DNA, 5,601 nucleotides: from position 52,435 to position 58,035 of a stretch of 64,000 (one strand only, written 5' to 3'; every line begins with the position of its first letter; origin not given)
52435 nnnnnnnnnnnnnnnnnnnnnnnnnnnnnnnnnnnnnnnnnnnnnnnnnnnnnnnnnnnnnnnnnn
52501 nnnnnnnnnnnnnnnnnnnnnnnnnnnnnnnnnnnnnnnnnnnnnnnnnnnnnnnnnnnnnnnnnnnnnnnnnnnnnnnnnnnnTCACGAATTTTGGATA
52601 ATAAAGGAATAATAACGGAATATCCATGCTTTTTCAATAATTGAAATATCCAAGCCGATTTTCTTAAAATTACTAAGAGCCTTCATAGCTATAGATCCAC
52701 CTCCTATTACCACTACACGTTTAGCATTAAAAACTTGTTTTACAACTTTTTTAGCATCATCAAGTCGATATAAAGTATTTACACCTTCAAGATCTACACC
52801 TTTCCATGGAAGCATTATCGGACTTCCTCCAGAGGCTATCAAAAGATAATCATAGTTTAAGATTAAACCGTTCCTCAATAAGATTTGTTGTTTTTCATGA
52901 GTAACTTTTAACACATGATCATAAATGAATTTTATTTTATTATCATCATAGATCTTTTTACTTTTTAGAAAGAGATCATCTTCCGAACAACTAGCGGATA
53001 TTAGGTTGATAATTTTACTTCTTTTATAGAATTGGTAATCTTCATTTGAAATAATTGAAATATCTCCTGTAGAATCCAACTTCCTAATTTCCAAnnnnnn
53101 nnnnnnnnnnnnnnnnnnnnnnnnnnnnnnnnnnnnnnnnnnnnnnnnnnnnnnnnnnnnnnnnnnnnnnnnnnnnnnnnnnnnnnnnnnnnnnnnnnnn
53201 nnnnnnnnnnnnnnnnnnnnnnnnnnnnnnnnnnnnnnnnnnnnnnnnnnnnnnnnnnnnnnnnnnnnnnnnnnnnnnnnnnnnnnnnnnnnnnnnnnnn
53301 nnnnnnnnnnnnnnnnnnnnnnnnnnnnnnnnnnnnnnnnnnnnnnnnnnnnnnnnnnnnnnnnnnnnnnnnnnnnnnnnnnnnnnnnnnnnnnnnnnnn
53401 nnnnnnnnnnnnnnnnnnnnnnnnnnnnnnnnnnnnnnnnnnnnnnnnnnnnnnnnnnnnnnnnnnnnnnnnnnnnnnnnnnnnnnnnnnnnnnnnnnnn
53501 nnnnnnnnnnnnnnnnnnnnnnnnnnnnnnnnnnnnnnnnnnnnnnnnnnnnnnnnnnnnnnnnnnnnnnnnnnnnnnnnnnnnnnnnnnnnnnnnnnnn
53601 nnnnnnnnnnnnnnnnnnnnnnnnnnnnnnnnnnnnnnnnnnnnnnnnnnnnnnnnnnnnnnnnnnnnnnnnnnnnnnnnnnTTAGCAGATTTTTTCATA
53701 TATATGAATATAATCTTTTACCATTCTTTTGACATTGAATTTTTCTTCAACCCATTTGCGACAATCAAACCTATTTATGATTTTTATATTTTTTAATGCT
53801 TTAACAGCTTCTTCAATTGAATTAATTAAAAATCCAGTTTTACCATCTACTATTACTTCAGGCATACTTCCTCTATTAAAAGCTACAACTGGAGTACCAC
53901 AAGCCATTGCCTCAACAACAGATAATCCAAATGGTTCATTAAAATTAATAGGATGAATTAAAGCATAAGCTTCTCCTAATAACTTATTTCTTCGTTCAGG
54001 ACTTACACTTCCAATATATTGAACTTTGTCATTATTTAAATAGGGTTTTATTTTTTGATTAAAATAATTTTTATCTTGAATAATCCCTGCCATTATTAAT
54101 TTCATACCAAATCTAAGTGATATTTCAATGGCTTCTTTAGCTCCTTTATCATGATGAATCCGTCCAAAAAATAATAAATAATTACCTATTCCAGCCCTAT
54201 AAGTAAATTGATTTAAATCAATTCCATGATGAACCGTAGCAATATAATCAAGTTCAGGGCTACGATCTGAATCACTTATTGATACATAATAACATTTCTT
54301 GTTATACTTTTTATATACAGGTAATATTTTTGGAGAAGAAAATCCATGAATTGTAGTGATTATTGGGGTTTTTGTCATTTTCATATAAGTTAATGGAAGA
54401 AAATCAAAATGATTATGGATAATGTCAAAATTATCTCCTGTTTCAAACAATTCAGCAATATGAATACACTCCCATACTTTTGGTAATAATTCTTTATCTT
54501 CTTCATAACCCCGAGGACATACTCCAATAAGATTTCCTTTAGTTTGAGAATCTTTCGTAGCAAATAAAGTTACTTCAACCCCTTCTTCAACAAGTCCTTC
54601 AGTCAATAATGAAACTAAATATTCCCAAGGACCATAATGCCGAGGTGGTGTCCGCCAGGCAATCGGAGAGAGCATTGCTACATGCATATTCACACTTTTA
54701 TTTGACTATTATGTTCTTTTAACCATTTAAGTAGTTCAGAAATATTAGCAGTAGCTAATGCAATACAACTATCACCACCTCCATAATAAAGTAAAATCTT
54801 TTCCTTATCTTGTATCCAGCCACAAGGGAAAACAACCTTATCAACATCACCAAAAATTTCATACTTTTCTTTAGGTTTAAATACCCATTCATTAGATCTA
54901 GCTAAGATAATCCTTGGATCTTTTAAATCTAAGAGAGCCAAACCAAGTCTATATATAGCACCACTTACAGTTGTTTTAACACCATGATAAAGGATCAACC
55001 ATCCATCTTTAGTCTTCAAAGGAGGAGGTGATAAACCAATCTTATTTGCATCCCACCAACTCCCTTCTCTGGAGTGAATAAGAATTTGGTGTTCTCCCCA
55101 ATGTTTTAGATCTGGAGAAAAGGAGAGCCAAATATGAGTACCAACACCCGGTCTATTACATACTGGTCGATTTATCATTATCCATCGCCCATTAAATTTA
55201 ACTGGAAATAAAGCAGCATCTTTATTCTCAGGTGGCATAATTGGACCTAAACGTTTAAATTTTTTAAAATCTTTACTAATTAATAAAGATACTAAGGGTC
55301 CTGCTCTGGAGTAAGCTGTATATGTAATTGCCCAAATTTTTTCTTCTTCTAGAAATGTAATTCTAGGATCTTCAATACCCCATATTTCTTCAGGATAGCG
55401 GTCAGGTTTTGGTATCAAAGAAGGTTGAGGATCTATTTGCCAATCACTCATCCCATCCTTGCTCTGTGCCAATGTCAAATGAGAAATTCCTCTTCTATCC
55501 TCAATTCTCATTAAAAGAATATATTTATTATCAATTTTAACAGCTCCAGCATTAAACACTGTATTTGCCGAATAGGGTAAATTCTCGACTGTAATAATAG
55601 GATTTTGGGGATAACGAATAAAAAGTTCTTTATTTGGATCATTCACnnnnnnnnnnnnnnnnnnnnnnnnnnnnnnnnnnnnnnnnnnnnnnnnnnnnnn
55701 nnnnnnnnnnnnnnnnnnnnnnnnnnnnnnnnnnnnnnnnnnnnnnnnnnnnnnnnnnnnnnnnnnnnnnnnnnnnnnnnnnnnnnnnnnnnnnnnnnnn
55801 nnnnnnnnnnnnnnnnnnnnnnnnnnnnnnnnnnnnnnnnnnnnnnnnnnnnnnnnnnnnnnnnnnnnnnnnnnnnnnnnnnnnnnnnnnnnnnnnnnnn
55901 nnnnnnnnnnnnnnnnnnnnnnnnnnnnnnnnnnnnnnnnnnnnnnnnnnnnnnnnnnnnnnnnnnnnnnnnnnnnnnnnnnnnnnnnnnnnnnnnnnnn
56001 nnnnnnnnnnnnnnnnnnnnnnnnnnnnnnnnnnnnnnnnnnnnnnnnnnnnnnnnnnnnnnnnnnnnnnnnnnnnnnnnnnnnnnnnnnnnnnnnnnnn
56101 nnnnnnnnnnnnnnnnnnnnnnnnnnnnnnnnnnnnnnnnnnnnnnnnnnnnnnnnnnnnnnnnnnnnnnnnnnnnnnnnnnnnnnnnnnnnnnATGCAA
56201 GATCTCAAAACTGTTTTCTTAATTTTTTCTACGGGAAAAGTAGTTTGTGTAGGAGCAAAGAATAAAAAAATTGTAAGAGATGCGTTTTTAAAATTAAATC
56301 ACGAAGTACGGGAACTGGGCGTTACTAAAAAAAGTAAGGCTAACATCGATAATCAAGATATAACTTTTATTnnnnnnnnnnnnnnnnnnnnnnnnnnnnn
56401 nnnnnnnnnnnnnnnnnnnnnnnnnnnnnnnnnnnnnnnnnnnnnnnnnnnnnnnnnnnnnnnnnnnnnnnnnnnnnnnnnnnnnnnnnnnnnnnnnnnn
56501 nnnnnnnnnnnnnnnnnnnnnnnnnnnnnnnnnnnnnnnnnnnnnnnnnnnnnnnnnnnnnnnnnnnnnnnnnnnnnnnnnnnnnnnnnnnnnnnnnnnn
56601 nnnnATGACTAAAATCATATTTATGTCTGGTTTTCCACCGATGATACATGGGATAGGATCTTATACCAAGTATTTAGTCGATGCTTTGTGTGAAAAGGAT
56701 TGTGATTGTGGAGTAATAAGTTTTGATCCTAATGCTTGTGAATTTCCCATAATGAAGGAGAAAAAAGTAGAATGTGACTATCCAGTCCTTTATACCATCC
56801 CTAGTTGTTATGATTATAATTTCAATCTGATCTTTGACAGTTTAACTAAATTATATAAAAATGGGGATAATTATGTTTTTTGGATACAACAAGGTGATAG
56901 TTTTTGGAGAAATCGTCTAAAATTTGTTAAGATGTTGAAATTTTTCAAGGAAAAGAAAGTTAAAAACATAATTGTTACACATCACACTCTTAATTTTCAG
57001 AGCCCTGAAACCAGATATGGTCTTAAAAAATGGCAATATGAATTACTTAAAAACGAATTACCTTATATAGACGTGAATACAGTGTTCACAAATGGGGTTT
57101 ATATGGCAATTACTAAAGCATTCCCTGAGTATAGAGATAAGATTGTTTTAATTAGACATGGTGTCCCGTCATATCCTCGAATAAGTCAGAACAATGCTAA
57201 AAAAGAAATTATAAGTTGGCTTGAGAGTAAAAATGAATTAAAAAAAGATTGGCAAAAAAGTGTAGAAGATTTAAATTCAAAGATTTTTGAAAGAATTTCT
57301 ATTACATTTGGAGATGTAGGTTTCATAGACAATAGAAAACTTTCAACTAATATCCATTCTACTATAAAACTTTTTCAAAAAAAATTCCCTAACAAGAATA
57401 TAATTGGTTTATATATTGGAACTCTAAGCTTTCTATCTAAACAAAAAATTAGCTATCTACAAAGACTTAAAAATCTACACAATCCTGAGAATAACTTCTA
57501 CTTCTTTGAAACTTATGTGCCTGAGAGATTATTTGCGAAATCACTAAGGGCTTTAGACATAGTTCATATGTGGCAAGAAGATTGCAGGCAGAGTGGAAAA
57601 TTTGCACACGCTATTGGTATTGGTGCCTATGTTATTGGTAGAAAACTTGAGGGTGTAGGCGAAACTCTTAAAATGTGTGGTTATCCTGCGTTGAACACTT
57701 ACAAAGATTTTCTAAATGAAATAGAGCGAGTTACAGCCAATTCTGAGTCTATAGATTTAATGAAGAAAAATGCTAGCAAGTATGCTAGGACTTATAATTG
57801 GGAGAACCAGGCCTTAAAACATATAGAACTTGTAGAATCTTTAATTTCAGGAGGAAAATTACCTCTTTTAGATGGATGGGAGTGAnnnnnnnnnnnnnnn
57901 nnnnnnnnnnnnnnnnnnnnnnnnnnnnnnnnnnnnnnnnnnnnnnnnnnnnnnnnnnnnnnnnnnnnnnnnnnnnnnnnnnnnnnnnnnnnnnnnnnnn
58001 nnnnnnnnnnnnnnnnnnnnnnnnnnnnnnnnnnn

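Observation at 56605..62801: Co-oriented operon: GT4-like, RtcB-like, cytidylyltransferase, NT-like/CDP-alcohol phosphatidyltransferase, inositol-3-phosphate synthase (a CDP-inositol pathway in an AT-rich Asgard-like genome)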

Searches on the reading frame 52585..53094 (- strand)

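Call 3: search_protein_families(library=pfam, proteins=[window:52585-53094:-], max_evalue=0.01)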
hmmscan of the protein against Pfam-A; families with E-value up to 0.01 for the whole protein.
window:52585-53094:- (169 aa): 4 families
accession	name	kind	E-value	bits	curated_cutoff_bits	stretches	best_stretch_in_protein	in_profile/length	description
PF07992.20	Pyr_redox_2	-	1.9e-16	60.8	26.1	1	10-156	24-174/291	Pyridine nucleotide-disulphide oxidoreductase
PF00070.33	Pyr_redox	-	9.1e-05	23.3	22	1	126-155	1-30/82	Pyridine nucleotide-disulphide oxidoreductase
PF00670.27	AdoHcyase_NAD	-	0.0035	17.9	27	0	8-81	85-157/162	S-adenosyl-L-homocysteine hydrolase, NAD binding domain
PF13241.12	NAD_binding_7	-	0.0044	18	22.1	0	123-156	6-39/104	Putative NAD(P)-binding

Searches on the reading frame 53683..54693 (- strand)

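Call 3: search_protein_families(library=pfam, proteins=[window:53683-54693:-], max_evalue=0.01)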
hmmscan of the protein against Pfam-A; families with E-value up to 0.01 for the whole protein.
window:53683-54693:- (336 aa): 4 families
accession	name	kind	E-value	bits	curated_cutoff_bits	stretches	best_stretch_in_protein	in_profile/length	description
PF00534.26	Glycos_transf_1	-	2.8e-26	92.5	26.4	1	171-301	16-153/172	Glycosyl transferases group 1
PF13692.12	Glyco_trans_1_4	-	7.9e-20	72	27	1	171-301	2-137/142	Glycosyl transferases group 1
PF13439.12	Glyco_transf_4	-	1.3e-10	42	28.5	1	27-139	8-131/170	Glycosyltransferase Family 4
PF13524.12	Glyco_trans_1_2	-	0.0054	17.1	25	0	223-301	28-109/144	Glycosyl transferase-like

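Call 4: search_protein_families(library=ncbifam, proteins=[window:53683-54693:-], max_evalue=0.01)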
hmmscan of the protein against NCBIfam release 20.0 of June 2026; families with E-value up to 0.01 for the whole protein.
window:53683-54693:- (336 aa): 28 families (the best 25 are shown)
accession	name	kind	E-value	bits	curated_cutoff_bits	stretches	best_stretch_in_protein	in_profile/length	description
NF041010.1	glycosy_Agl16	equivalog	1.4e-22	80.1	575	1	151-311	158-326/352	glycosylation protein Agl16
TIGR03999.1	thiol_BshA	equivalog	2.2e-18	66.4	273.7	1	194-335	227-373/375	N-acetyl-alpha-D-glucosaminyl L-malate synthase BshA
TIGR02149.1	glgA_Coryne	subfamily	7.9e-16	58.2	302.4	1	171-301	205-342/391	glycogen synthase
NF041876.1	EPS_EpsE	equivalog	3.7e-13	49.5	400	1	212-294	266-347/389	exopolysaccharide biosynthesis GT4 family glycosyltransferase EpsE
NF053787.1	GlcN_PG_synth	equivalog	2.2e-12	46.5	480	1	222-335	241-359/361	N-acetylglucosaminyl phosphatidylglycerol synthase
NF038295.1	EPS_HpsP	equivalog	7.3e-12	45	550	1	172-335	209-387/388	hormogonium polysaccharide biosynthesis glycosyltransferase HpsP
NF046085.1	XrtY_assoc_Gly1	equivalog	2.7e-11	42.9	400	1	173-335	212-384/387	XrtY-associated glycosyltransferase XYAG1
TIGR03449.1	mycothiol_MshA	equivalog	4.4e-11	42.3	462.5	1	229-298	291-359/406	D-inositol-3-phosphate glycosyltransferase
TIGR03088.1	stp2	hypoth_equivalog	7.8e-11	41.6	409.05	1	252-334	282-372/374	TIGR03088 family PEP-CTERM/XrtA system glycosyltransferase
NF012028.0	PRK15484.1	subfamily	8e-11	41.6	618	1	174-292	197-327/380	lipopolysaccharide N-acetylglucosaminyltransferase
NF041139.1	TreT_Thcocales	equivalog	3.9e-10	39.1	775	1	242-333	313-410/412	trehalose synthase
TIGR02470.1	sucr_synth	equivalog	6.5e-10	37.8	810.4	1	245-315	647-718/784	sucrose synthase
NF038255.1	exopoly_VpsD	equivalog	1.6e-08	33.8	300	1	198-335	236-379/381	VpsD family glycosyltransferase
TIGR02472.1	sucr_P_syn_N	equivalog_domain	5.9e-08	32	576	1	251-315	349-414/439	sucrose-phosphate synthase, putative, glycosyltransferase domain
NF047684.1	TeichurnBiosyTuaC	equivalog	1.1e-07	31.1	550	1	173-303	222-351/391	teichuronic acid biosynthesis protein TuaC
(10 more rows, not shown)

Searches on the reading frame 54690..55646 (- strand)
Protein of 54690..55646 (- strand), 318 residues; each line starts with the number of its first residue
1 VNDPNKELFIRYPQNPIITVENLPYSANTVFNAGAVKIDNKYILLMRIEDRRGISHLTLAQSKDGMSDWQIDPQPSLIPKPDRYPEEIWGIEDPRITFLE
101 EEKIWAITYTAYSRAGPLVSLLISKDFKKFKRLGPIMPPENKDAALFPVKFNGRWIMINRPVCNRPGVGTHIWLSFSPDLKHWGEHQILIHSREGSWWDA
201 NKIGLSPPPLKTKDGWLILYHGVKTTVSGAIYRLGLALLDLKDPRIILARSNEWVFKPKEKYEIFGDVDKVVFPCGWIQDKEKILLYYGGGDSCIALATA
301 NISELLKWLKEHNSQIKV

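Call 3: search_protein_families(library=pfam, proteins=[window:54690-55646:-], max_evalue=0.01)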
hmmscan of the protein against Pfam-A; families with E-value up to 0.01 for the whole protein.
window:54690-55646:- (318 aa): 2 families
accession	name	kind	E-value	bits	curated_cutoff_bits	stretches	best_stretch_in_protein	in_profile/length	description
PF04041.19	Glyco_hydro_130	-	9.2e-64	215.8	26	1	22-311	27-320/320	beta-1,4-mannooligosaccharide phosphorylase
PF00251.26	Glyco_hydro_32N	-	1.5e-05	25.2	22.1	1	10-140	49-179/307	Glycosyl hydrolases family 32 N-terminal domain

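Call 4: search_protein_families(library=ncbifam, proteins=[window:54690-55646:-], max_evalue=0.01)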
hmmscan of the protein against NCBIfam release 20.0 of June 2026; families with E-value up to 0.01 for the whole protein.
window:54690-55646:- (318 aa): 3 families
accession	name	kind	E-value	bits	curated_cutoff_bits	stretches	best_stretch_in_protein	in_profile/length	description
NF050092.1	BtaManbiosPhlase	equivalog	1.9e-69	234.2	550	1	54-309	106-350/351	BtaManbiosPhlase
NF052550.1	BManbPhaseBMBP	equivalog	2.5e-59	201.1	450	1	13-304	8-293/296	beta-1,2-mannobiose phosphorylase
NF058598.1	BetMansidBT3780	equivalog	2.4e-27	96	550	2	174-301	229-363/366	beta-1,2-mannosidase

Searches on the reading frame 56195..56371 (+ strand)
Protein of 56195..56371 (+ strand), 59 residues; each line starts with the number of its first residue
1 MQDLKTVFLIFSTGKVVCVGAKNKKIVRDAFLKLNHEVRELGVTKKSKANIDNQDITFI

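Call 98: search_protein_families(library=pfam, proteins=[window:56195-56371:+], max_evalue=0.1)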
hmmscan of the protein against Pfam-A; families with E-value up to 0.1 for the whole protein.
seq(59 aa): 1 family
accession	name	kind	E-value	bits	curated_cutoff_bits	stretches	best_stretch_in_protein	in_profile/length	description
PF00352.27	TBP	-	7.7e-09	35.7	22.9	1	1-40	45-84/85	Transcription factor TFIID (or TATA-binding protein, TBP)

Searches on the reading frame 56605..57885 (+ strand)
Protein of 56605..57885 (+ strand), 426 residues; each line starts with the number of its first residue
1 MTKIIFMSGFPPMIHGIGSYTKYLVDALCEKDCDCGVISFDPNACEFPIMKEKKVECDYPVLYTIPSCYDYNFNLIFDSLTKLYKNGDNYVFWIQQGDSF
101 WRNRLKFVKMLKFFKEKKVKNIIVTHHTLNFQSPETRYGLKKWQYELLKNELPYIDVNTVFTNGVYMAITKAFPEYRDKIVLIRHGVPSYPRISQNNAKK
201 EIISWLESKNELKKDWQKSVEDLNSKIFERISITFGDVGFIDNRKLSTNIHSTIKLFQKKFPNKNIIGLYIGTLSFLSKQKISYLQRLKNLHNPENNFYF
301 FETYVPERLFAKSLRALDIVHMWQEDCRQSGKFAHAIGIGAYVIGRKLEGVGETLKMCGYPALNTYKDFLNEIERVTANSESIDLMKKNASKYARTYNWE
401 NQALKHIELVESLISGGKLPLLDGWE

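Call 3: search_protein_families(library=pfam, proteins=[window:56605-57885:+], max_evalue=0.01)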
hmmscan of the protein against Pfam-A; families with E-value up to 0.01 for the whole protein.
window:56605-57885:+ (426 aa): 1 family
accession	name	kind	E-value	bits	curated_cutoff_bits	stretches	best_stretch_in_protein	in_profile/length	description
PF13439.12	Glyco_transf_4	-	0.0016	18.9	28.5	1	16-187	3-166/170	Glycosyltransferase Family 4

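Call 4: search_protein_families(library=ncbifam, proteins=[window:56605-57885:+], max_evalue=0.01)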
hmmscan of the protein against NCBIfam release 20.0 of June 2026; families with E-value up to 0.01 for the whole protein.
window:56605-57885:+ (426 aa): 0 families

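Call 56: search_solved_structures(query=window:56605-57885:+, max_evalue=10, show_alignments=0)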
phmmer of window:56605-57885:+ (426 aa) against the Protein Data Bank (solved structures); distinct sequences matched with E-value up to 10: 3.
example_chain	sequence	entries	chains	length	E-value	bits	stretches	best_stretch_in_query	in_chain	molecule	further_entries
4rwr_A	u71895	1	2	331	0.9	11.4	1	206-253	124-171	Stage II sporulation protein D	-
8cok_A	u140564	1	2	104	1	11.2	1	167-227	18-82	Inhibitor of growth protein 3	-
1q0v_A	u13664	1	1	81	2.4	10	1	177-226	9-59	hydrophilic protein; has cysteine rich putative zinc finger essential for function; Vps27p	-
